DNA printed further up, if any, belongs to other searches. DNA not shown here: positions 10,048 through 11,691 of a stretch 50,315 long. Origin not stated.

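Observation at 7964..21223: Carboxybiuret-type ring-mineralisation genes (AtzD-family, AtzG/E/H, AtzF) are split and rewired to an oxygenase, amidohydrolases and a racemase-like protein: candidate pathway for an unidentified N-heterocycle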

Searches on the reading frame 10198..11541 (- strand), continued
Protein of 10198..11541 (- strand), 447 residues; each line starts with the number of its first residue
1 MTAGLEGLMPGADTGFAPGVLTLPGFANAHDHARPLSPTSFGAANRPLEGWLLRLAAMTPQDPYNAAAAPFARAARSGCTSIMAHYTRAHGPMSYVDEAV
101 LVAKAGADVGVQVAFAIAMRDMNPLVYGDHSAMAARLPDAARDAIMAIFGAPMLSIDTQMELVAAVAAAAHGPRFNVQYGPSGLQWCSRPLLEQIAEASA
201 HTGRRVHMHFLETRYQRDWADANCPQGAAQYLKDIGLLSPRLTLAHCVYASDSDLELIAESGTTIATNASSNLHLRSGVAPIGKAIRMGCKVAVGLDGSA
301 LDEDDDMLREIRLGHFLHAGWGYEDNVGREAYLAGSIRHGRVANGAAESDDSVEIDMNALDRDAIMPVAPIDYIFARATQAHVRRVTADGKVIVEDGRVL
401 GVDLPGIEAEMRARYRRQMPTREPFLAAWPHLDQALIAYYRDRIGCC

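Call 54: search_protein_families(library=pfam, proteins=[L106:11410-12504:+, L106:12634-13569:+, L106:13581-15050:+, L106:15156-16757:+, L106:4777-6060:-, L106:6270-7022:-, L117:11362-12255:+, L117:4214-5497:-, L136:11499-13931:+, L136:4155-5411:-])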
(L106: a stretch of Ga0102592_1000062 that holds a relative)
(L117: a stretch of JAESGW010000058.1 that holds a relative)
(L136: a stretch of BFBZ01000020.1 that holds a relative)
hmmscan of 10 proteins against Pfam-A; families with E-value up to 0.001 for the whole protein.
L106:11410-12504:+ (364 aa): 2 families
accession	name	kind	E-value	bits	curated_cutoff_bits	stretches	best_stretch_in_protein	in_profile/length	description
PF01379.25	Porphobil_deam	-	3.4e-68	229.7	22.1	1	53-258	1-206/207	Porphobilinogen deaminase, dipyromethane cofactor binding domain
PF03900.20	Porphobil_deamC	-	8e-14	52.2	26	1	272-340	3-73/74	Porphobilinogen deaminase, C-terminal domain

L106:12634-13569:+ (311 aa): 0 families

L106:13581-15050:+ (489 aa): 2 families
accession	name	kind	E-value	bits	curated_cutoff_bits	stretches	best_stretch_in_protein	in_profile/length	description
PF07364.17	DUF1485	-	5.7e-85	285.6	22.8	1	2-288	1-290/290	Metallopeptidase family M81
PF07171.17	MlrC_C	-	2.8e-48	165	27.2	1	298-471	1-178/178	MlrC C-terminus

L106:15156-16757:+ (533 aa): 1 family
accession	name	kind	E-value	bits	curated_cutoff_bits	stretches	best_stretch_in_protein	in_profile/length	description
PF00496.27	SBP_bac_5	-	1.5e-63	215.6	32.4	1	78-444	2-354/368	Bacterial extracellular solute-binding proteins, family 5 Middle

L106:4777-6060:- (427 aa): 2 families
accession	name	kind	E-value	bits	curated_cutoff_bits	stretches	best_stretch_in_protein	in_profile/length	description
PF07969.17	Amidohydro_3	-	4.4e-32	112.6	29.7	2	147-397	211-458/472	Amidohydrolase family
PF01979.26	Amidohydro_1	-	4.7e-19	69.3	25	1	61-406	2-343/345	Amidohydrolase family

L106:6270-7022:- (250 aa): 2 families
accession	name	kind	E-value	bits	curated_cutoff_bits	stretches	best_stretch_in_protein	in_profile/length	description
PF07729.17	FCD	-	3.7e-21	76.3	24.3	1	85-206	1-124/125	FCD domain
PF00392.27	GntR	-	1.4e-14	54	27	1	16-71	4-60/64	Bacterial regulatory proteins, gntR family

L117:11362-12255:+ (297 aa): 1 family
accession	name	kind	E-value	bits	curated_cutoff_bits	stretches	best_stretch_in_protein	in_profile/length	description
PF05853.18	BKACE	-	8.5e-26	91.3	24.8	1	59-296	1-257/274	beta-keto acid cleavage enzyme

L117:4214-5497:- (427 aa): 2 families
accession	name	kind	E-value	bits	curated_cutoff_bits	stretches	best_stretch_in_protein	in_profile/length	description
PF07969.17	Amidohydro_3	-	6.6e-27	95.5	29.7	2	158-378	218-447/472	Amidohydrolase family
PF01979.26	Amidohydro_1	-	3.5e-16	59.8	25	1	52-397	1-342/345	Amidohydrolase family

L136:11499-13931:+ (810 aa): 1 family
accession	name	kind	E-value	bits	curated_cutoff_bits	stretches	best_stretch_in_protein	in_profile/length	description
PF02515.22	CoA_transf_3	-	8.7e-177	588.2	23.3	2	392-767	1-366/366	CoA-transferase family III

L136:4155-5411:- (418 aa): 2 families
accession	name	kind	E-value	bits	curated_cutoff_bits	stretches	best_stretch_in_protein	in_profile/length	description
PF07969.17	Amidohydro_3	-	7.4e-26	92.1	29.7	2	161-382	221-446/472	Amidohydrolase family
PF01979.26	Amidohydro_1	-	3.1e-17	63.3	25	1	56-398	5-343/345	Amidohydrolase family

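Call 62: search_dna_similar(query=window:10198-11541:-, collection=plasmids, mode=protein, max_evalue=1e-40, max_rows=30)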
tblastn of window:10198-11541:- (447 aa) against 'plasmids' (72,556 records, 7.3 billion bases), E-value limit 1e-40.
Records with a match: 71; places in all: 81; records where one place covers at least 80% of the query: 71.
Best place of each record, by identity: <60% 71.
By first word of the organism name: Rhizobium 46; Ensifer 9; Azospirillum 5; Skermanella 1; Novosphingobium 1; Agrobacterium 1; Pleomorphomonas 1; Paraburkholderia 1; Burkholderia 1; Leptolyngbya 1; and 4 more.
By predicted mobility (MOB-suite, as given by PLSDB): non-mobilizable 34; conjugative 22; mobilizable 15.
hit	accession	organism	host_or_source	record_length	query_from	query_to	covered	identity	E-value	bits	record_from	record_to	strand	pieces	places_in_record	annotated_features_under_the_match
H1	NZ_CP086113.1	Skermanella rosea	single cell,hydrocarbon-contaminated ...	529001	3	440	98%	45.5%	2e-99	333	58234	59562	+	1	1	amidohydrolase family protein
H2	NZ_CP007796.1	Azospirillum argentinense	Triticum aestivum L.,Root,wheat ...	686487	20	447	96%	45.6%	2e-93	316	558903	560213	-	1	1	amidohydrolase family protein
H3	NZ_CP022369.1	Azospirillum sp. TSH58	single cell,paddy soils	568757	20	419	89%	46.7%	4e-95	320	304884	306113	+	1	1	amidohydrolase family protein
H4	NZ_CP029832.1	Azospirillum ramasamyi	single cell,Cow dung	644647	10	419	92%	45.1%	2e-94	319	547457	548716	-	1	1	amidohydrolase family protein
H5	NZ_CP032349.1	Azospirillum brasilense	soil sample,Agricultural field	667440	20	419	89%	45.8%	2e-94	319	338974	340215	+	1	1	amidohydrolase family protein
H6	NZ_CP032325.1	Azospirillum argentinense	soil sample,Agricultural field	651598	20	419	89%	45.7%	7e-93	314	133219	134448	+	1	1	amidohydrolase family protein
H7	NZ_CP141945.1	Novosphingobium sp. RL4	Rheum palmatum L.,Single ...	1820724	3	446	99%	39.7%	8e-71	250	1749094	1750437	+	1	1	none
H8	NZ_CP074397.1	Agrobacterium salinitolerans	Cotton,tiaaue sample,root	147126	14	444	96%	37.5%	4e-71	251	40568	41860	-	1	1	amidohydrolase family protein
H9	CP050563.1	Rhizobium leguminosarum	Lathyrus sativus,cell culture,root ...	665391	9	440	97%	37.3%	5e-63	228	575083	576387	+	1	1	amidohydrolase family protein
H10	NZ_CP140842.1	Rhizobium ruizarguesonis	Trifolium pratense,whole organism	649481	9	440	97%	37.3%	7e-63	227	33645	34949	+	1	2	amidohydrolase family protein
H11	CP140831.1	Rhizobium ruizarguesonis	Trifolium pratense,whole organism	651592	9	440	97%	37.3%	7e-63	227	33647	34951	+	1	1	amidohydrolase family protein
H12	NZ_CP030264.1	Ensifer adhaerens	Zea mays,whole organism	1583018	5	440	98%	36.9%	3e-60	219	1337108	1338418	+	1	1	none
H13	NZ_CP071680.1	Rhizobium ruizarguesonis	lentil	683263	9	440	97%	37.1%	4e-61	222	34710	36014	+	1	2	amidohydrolase family protein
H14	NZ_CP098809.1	Ensifer adhaerens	whole organism,soil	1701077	5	440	98%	36.7%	7e-60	218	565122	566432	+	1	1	none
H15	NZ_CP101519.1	Ensifer adhaerens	cell cuture,rhizosphere soil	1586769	5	440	98%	36.7%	7e-60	218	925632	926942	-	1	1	none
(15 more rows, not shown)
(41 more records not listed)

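Call 63: get_annotated_region(hit=H2, flank=12000)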
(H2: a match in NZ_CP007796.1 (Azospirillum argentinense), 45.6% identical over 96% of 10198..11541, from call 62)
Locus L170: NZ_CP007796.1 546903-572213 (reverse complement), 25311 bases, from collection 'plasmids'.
description: Azospirillum argentinense strain Az39 plasmid AbAZ39_p3, complete sequence
organism: Azospirillum argentinense (NCBI taxid 2970906)
taxonomy: Bacteria; Pseudomonadota; Alphaproteobacteria; Rhodospirillales; Azospirillaceae; Azospirillum; Azospirillum argentinense
host: -; source: Triticum aestivum L.,Root,wheat rhizosphere; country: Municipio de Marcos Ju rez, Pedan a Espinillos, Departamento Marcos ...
typing (MOB-suite, as given by PLSDB): non-mobilizable
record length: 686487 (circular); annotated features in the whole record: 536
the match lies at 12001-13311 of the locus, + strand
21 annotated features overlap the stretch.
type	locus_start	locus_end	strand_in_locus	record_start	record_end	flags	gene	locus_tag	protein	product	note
CDS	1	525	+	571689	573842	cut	-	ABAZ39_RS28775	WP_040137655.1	TonB-dependent siderophore receptor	-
CDS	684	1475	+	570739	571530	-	-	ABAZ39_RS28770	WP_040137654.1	ATP-binding cassette domain-containing protein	-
CDS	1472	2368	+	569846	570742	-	-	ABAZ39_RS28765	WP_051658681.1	iron-siderophore ABC transporter substrate-binding protein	GO:0015891 - siderophore transport [Evidence IEA]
CDS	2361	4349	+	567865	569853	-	fhuB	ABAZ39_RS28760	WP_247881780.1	Fe(3+)-hydroxamate ABC transporter permease FhuB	-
CDS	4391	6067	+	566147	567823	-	-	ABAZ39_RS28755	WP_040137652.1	ABC transporter ATP-binding protein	-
CDS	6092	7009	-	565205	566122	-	-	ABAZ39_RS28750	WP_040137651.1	LysR substrate-binding domain-containing protein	-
CDS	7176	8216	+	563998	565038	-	-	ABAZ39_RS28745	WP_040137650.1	ABC transporter substrate-binding protein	-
CDS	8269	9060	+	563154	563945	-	-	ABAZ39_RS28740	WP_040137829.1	SDR family NAD(P)-dependent oxidoreductase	-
CDS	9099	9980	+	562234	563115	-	-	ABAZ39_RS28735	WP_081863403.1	ABC transporter ATP-binding protein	-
CDS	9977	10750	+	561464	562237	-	-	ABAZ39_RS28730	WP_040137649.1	ABC transporter permease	-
CDS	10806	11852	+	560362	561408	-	-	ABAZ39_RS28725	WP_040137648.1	ABC transporter substrate-binding protein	-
CDS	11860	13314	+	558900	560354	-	-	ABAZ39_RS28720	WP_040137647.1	amidohydrolase family protein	-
CDS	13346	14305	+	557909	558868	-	-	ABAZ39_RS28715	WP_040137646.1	acetamidase/formamidase family protein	-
CDS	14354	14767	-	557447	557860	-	-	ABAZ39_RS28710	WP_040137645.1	DUF3830 family protein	-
CDS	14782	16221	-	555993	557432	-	allB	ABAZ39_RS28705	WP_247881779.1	allantoinase AllB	GO:0000256 - allantoin catabolic process [Evidence IEA]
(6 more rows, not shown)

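Call 64: get_annotated_region(hit=H9, flank=12000)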
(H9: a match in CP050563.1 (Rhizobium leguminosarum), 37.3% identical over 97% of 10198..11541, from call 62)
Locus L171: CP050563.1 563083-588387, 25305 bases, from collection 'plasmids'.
description: Rhizobium leguminosarum bv. viciae strain RCAM2802 plasmid p_3, complete sequence
organism: Rhizobium leguminosarum (NCBI taxid 387)
taxonomy: Bacteria; Pseudomonadota; Alphaproteobacteria; Hyphomicrobiales; Rhizobiaceae; Rhizobium; Rhizobium leguminosarum
host: -; source: Lathyrus sativus,cell culture,root nodule; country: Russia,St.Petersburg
typing (MOB-suite, as given by PLSDB): mobilizable; relaxase MOBQ
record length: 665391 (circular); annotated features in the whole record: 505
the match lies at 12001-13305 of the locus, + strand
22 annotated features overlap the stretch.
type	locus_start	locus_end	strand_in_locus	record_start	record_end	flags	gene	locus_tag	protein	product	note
CDS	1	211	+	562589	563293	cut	msrA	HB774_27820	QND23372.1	peptide-methionine (S)-S-oxide reductase MsrA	-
CDS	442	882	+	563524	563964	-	-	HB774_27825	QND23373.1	response regulator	-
CDS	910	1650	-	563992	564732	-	-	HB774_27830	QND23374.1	TetR/AcrR family transcriptional regulator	-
CDS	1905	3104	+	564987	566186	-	-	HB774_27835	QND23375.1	multidrug effflux MFS transporter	-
CDS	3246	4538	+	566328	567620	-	-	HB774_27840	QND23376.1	MFS transporter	-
CDS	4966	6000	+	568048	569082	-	-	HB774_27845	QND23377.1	ABC transporter substrate-binding protein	-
CDS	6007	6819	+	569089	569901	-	-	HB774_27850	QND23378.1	ABC transporter ATP-binding protein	-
CDS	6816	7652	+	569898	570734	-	-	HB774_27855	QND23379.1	ABC transporter permease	-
CDS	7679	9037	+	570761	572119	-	-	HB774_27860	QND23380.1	FAD-dependent oxidoreductase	-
CDS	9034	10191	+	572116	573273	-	-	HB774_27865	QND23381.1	CoA transferase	-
CDS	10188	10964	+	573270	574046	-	-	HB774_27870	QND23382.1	crotonase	-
CDS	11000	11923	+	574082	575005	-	-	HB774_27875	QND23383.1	LysR family transcriptional regulator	-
CDS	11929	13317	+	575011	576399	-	-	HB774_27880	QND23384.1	amidohydrolase family protein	-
CDS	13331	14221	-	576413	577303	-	-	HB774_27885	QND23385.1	dihydrodipicolinate synthase family protein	-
CDS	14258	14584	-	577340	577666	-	-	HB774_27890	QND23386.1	ferredoxin family protein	-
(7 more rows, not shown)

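Call 74: search_protein_families(library=ncbifam, proteins=[L085:2840-3517:+, L085:6166-6846:+, L085:8570-9355:+], max_evalue=0.00001)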
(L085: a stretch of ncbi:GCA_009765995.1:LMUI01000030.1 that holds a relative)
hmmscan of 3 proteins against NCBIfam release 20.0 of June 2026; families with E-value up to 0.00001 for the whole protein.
L085:2840-3517:+ (225 aa): 4 families
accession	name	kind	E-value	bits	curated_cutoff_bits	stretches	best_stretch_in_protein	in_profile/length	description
NF050097.1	BiurAmidohydBiuH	equivalog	1.8e-125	416.7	370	1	4-223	1-220/221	biuret amidohydrolase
TIGR03614.1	RutB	equivalog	3.7e-34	118.3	377.95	1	17-223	11-218/226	pyrimidine utilization protein B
NF008517.0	PRK11440.1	equivalog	6.3e-18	65.4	195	1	58-204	38-171/188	hydrolase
NF008623.0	PRK11609.1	equivalog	7.5e-09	35.7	174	1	142-196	131-185/213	bifunctional nicotinamidase/pyrazinamidase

L085:6166-6846:+ (226 aa): 5 families
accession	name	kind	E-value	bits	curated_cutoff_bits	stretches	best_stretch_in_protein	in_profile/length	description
NF050097.1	BiurAmidohydBiuH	equivalog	1.2e-73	247.3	370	1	11-220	2-216/221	biuret amidohydrolase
TIGR03614.1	RutB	equivalog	8.5e-27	94.2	377.95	1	11-217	3-211/226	pyrimidine utilization protein B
NF008517.0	PRK11440.1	equivalog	2.5e-13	50.4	195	1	128-194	94-160/188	hydrolase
NF008623.0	PRK11609.1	equivalog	2.9e-08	33.8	174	0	143-211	131-201/213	bifunctional nicotinamidase/pyrazinamidase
NF041461.1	C_hydro_YcaC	equivalog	1.7e-07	31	310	1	133-214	79-162/201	isochorismate family cysteine hydrolase YcaC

L085:8570-9355:+ (261 aa): 0 families
